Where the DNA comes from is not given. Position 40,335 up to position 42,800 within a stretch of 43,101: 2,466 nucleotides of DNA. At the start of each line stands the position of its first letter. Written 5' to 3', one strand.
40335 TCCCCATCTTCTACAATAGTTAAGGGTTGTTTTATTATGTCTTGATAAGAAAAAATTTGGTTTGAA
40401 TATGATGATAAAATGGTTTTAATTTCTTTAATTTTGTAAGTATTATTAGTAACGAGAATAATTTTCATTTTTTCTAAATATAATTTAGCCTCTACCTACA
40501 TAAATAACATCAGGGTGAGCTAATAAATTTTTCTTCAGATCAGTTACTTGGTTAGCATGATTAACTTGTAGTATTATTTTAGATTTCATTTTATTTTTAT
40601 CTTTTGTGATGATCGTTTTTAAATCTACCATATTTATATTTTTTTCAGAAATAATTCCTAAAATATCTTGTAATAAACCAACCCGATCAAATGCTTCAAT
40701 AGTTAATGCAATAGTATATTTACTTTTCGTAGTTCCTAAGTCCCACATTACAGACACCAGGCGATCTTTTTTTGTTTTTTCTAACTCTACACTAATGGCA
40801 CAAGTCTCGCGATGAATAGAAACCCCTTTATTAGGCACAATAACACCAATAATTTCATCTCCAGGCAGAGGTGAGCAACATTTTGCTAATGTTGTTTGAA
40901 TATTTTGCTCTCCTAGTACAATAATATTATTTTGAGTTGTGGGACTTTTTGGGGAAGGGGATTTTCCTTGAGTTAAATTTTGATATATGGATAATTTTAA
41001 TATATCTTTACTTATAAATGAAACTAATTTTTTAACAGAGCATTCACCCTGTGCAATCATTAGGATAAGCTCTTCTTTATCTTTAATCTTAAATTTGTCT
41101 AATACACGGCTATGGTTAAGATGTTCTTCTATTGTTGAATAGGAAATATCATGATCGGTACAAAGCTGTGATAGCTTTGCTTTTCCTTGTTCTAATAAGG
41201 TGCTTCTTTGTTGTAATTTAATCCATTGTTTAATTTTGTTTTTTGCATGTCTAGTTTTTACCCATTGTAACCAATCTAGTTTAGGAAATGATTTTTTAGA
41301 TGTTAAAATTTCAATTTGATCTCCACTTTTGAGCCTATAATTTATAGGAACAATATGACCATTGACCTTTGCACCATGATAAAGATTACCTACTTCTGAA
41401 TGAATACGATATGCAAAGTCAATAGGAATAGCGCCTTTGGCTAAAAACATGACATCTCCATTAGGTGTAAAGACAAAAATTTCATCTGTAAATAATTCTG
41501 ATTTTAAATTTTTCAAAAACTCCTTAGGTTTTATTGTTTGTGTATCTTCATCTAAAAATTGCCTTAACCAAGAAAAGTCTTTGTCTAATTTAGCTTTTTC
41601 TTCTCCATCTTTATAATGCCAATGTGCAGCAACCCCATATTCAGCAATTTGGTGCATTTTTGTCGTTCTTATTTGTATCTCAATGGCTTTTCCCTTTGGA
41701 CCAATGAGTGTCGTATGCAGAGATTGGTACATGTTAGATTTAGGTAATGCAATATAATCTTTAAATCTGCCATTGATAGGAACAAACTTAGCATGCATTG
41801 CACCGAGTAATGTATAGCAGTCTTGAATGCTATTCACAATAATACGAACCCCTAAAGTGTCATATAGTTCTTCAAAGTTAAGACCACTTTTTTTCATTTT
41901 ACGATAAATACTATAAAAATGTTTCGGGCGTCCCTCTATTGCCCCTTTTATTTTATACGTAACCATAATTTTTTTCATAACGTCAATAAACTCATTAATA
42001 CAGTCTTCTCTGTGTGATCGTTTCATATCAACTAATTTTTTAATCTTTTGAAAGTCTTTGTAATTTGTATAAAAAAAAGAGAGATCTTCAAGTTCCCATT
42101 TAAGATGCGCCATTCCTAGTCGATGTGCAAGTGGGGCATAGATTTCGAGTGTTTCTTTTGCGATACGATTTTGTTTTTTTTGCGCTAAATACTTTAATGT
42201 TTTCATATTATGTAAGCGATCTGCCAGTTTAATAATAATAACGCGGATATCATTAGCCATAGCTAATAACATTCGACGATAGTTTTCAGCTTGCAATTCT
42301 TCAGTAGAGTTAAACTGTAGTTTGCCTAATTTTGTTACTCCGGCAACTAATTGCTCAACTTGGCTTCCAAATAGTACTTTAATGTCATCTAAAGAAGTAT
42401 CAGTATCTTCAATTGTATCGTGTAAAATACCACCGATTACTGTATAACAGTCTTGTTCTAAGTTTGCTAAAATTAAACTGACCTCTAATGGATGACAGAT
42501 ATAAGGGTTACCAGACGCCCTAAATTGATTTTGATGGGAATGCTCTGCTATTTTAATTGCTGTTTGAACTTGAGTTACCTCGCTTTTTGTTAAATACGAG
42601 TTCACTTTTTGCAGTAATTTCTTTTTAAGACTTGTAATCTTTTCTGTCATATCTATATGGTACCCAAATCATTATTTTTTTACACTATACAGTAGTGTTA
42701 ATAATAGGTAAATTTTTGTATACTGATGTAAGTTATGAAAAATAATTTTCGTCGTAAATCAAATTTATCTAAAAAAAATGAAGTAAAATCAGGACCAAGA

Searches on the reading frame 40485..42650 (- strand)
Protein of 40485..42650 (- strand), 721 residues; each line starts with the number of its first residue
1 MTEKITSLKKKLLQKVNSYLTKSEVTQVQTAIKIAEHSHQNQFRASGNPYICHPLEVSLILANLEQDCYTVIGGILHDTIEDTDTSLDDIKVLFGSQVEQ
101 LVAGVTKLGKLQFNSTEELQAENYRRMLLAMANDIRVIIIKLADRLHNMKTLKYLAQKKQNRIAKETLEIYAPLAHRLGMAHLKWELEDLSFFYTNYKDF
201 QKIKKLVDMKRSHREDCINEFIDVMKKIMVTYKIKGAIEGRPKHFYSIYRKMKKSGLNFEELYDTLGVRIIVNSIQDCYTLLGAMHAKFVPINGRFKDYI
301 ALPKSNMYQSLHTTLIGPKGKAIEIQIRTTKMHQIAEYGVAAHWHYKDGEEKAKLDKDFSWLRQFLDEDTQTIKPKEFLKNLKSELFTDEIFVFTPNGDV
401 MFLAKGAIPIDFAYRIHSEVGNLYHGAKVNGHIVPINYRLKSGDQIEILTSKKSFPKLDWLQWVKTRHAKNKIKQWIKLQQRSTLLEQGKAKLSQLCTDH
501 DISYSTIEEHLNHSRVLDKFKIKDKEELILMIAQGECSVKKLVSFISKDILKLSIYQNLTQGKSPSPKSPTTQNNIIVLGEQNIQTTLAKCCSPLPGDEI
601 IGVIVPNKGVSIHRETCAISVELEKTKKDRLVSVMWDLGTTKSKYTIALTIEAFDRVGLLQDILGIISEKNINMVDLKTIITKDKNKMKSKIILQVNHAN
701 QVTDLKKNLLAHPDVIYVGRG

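Call 65: find_encoding_contigs(protein=window:40485-42650:-, flank=10000, max_places=3)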
Protein window:40485-42650:- (721 aa): 4 contigs read that carry it; 2 places shown.
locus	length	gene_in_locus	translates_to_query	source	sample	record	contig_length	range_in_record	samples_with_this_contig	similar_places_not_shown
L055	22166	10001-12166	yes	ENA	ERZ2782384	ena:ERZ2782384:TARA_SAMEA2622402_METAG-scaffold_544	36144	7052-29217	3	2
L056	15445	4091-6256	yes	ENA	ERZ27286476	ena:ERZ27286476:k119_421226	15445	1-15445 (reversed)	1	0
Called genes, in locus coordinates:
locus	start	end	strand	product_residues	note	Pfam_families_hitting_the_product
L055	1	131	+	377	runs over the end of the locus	PF00383:dCMP_cyt_deam_1, PF01872:RibD_C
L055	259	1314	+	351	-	PF06723:MreB_Mbl, PF00022:Actin (weak), PF00012:HSP70, PF14450:FtsA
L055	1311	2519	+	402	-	PF00437:T2SSE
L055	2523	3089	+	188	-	PF01300:Sua5_yciO_yrdC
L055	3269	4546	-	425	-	PF00072:Response_reg, PF03709:OKR_DC_1_N (faint), PF00072:Response_reg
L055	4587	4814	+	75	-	-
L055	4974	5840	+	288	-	PF00318:Ribosomal_S2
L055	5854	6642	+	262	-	PF00889:EF_TS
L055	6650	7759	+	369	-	PF01966:HD, PF13286:HD_assoc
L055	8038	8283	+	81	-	-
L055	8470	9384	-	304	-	PF02899:Phage_int_SAM_1, PF13495:Phage_int_SAM_4 (weak), PF00589:Phage_integrase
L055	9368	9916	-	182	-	-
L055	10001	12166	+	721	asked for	PF13328:HD_4, PF01966:HD, PF04607:RelA_SpoT, PF02824:TGS, PF28438:RelA_RIS, PF13291:ACT_4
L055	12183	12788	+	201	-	PF01725:Ham1p_like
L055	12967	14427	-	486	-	PF00082:Peptidase_S8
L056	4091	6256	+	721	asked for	PF13328:HD_4, PF01966:HD, PF04607:RelA_SpoT, PF02824:TGS, PF28438:RelA_RIS, PF13291:ACT_4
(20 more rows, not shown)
